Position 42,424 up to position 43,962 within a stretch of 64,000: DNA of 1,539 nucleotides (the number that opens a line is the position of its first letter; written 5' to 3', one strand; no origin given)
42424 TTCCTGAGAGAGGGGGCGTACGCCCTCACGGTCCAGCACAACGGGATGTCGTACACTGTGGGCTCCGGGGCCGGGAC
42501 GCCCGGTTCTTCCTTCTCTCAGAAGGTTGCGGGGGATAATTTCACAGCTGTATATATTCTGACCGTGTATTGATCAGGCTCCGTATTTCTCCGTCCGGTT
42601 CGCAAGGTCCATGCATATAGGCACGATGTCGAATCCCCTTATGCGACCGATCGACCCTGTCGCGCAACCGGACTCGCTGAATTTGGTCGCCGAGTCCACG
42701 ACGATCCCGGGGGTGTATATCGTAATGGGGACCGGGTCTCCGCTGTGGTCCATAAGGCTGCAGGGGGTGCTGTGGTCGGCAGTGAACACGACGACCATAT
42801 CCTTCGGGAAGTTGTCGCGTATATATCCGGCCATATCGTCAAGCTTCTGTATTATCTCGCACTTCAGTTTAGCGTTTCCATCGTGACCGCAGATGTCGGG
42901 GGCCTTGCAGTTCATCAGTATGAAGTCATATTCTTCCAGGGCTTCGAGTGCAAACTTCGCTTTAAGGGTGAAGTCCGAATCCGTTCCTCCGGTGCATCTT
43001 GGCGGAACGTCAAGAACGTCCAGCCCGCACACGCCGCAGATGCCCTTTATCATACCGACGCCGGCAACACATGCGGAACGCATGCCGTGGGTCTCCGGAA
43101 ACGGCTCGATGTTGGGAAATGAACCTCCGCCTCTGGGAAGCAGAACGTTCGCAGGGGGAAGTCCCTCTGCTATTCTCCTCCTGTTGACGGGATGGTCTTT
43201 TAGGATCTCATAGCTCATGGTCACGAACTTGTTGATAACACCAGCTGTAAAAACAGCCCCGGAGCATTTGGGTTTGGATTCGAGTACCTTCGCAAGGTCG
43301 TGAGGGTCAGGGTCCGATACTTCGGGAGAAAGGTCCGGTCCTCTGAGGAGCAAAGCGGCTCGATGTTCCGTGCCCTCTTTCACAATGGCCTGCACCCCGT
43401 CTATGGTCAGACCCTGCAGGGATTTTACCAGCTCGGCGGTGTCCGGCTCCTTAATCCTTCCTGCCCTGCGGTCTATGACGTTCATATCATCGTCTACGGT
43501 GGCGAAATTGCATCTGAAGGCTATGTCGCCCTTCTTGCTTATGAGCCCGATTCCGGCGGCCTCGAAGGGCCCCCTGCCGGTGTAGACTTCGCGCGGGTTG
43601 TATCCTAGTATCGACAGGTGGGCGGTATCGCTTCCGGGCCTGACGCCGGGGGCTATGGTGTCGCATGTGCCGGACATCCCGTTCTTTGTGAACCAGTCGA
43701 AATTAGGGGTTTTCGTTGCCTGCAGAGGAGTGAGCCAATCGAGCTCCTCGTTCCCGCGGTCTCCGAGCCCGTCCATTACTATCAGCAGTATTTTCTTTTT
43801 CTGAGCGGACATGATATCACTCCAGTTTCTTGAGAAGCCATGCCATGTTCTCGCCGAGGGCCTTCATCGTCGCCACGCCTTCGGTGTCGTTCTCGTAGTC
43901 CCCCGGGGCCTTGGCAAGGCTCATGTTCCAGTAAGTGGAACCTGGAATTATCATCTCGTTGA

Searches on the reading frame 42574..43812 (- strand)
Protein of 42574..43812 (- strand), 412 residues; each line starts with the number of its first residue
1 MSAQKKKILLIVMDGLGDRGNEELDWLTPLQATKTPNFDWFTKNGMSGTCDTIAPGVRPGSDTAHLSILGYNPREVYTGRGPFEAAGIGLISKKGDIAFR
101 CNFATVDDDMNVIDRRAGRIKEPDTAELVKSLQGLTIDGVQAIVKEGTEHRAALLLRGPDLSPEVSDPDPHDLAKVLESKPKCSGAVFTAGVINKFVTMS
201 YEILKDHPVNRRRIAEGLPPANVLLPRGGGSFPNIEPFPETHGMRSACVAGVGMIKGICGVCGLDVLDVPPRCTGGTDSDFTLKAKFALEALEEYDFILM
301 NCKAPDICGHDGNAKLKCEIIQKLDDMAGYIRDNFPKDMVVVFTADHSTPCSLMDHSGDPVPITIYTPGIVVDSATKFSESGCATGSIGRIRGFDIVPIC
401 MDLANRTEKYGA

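Call 39: search_protein_families(library=pfam, proteins=[window:42574-43812:-], max_evalue=0.00001)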
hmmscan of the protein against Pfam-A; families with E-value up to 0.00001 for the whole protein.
window:42574-43812:- (412 aa): 2 families
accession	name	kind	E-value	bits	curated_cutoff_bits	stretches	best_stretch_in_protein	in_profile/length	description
PF10143.14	PhosphMutase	-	5.5e-53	179.8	21.5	1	43-210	2-170/170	2,3-bisphosphoglycerate-independent phosphoglycerate mutase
PF01676.23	Metalloenzyme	-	8.7e-44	150.3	24.3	1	6-401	1-250/252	Metalloenzyme superfamily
